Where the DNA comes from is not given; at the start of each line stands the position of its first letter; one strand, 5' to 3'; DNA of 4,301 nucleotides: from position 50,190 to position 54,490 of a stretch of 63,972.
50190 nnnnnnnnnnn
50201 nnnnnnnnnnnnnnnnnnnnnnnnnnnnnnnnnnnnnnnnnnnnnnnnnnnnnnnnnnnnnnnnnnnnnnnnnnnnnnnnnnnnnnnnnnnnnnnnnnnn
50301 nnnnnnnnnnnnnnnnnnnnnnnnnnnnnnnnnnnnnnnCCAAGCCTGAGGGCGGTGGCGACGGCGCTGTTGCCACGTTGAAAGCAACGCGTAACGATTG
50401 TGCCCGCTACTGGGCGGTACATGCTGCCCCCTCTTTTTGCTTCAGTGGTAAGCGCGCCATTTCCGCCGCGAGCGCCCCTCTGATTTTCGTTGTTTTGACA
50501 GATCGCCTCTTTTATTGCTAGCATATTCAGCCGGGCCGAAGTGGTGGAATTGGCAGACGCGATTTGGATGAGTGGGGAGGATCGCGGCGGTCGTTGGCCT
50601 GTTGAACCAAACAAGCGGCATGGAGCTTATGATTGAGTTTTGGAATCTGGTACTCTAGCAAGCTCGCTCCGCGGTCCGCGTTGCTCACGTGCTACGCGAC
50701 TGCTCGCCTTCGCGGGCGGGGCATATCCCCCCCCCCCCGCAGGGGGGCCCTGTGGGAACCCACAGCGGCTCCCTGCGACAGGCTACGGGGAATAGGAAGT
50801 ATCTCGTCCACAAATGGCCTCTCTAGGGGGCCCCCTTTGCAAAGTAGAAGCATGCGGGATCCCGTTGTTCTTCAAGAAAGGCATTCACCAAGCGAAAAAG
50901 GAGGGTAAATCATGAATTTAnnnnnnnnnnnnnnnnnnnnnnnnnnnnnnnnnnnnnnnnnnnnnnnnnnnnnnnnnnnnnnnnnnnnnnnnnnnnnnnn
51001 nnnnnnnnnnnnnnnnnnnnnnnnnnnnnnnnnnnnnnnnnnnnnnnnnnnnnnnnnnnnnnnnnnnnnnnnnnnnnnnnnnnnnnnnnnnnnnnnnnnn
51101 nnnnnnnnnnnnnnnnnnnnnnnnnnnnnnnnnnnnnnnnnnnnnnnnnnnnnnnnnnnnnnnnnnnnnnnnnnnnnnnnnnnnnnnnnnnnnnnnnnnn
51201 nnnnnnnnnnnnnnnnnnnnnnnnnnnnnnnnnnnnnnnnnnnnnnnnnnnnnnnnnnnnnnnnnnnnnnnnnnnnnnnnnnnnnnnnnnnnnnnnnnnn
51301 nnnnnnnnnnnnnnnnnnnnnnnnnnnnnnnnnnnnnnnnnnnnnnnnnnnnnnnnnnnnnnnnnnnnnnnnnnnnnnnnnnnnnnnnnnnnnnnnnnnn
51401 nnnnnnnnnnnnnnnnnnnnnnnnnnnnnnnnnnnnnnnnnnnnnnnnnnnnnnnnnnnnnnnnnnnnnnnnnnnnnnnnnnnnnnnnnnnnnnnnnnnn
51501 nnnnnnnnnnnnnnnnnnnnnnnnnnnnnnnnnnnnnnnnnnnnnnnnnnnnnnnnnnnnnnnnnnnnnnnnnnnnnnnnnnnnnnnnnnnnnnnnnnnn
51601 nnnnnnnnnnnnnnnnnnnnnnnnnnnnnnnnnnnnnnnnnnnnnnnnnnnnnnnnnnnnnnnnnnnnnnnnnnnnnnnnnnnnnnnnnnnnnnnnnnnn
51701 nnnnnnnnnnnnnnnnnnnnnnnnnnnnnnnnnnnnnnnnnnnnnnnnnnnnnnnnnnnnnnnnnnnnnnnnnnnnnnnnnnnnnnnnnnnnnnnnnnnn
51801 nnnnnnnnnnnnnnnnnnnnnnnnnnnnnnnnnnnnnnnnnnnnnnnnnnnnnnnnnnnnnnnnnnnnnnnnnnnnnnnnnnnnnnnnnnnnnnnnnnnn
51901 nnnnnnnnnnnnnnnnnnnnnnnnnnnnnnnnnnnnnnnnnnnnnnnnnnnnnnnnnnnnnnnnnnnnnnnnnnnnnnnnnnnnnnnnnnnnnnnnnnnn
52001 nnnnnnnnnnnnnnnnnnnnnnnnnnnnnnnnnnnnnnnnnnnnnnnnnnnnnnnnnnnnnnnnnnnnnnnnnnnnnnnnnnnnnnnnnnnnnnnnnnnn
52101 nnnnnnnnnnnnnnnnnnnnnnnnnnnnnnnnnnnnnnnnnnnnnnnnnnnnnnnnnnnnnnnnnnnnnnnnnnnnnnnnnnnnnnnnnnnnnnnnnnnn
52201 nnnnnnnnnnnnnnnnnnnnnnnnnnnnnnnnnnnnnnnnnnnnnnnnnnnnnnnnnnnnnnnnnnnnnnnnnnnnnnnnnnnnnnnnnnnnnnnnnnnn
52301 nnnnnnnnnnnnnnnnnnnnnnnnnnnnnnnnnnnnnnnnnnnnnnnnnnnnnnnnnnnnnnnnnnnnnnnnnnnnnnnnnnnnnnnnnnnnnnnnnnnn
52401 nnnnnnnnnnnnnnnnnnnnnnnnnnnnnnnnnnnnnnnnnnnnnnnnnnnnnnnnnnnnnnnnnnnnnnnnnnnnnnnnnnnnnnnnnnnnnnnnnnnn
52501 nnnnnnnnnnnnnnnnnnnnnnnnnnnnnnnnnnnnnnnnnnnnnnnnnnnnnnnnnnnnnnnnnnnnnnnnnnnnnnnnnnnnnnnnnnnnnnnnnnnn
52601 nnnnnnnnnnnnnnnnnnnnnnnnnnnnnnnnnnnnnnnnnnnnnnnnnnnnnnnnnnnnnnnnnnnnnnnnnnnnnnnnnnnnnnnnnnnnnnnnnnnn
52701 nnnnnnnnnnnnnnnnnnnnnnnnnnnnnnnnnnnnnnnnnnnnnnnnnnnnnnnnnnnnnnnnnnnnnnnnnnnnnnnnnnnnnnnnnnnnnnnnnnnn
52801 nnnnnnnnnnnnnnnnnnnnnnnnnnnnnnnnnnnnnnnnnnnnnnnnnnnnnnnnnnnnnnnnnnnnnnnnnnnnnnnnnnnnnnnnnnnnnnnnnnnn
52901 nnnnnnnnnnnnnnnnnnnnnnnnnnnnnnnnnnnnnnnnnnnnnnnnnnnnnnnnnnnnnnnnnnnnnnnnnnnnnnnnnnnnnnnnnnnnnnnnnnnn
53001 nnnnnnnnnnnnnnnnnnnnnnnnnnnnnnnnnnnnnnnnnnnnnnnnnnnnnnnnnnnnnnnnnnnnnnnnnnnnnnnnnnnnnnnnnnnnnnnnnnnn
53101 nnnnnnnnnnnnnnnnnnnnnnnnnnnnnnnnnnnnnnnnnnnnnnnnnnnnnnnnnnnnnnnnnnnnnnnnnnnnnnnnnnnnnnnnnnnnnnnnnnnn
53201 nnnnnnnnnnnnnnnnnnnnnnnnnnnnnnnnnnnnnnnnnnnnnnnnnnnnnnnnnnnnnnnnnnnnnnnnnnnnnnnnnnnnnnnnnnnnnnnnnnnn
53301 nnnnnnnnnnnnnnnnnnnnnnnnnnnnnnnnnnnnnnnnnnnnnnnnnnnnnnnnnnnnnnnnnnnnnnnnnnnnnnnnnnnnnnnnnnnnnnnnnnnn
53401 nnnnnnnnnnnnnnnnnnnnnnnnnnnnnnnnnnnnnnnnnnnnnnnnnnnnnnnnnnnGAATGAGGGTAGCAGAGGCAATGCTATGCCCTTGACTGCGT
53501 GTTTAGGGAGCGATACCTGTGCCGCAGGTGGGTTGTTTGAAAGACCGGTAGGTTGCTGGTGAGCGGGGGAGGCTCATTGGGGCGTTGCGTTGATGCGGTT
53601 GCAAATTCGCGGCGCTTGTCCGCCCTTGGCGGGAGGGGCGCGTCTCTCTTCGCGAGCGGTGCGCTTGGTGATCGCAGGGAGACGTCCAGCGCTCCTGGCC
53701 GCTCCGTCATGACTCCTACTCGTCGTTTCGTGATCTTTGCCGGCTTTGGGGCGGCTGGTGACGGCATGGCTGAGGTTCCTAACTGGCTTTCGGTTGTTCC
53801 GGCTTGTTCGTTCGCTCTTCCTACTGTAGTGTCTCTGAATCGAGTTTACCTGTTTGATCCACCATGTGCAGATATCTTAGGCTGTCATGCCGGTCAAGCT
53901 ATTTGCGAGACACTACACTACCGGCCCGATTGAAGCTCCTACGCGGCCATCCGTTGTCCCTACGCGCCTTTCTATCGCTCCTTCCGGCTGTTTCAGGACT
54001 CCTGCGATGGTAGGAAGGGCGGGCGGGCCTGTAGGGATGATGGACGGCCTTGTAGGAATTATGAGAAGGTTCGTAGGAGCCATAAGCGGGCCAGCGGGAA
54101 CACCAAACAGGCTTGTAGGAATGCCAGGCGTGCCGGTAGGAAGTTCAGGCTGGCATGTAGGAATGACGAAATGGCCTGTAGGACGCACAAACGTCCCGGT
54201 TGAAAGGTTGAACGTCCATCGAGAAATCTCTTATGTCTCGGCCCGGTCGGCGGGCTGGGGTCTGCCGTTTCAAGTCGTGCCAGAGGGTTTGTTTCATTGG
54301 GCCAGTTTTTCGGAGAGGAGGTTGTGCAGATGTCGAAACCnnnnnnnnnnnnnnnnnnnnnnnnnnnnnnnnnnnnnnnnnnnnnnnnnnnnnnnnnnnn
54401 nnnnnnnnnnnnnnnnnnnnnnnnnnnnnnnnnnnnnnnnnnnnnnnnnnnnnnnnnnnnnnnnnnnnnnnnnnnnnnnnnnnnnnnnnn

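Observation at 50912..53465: Low-GC, translationally coupled three-gene cassette: secreted protein, lipoprotein gluzincin peptidase, and a private LspA-like aspartic peptidase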

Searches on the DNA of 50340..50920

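Call 76: search_rna_families(source=window, start=50340, end=50920, threshold=evalue, max_evalue=1)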
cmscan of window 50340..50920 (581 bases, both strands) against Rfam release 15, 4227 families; matches with E-value up to 1: 1.
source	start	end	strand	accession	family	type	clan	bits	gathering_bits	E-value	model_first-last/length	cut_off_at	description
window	50704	50781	+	RF02353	BjrC68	Gene; sRNA;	-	13.9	39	0.8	1-82/82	no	Bradyrhizobiaceae sRNA BjrC68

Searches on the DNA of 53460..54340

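Call 77: search_rna_families(source=window, start=53460, end=54340, threshold=evalue, max_evalue=1)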
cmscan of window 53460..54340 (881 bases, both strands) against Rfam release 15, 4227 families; matches with E-value up to 1: 1.
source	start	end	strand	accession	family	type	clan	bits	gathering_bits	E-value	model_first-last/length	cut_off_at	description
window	53948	54046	+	RF04240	mir-4716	Gene; miRNA;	-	20.2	76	0.26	1-84/84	no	mir-4716 microRNA precursor family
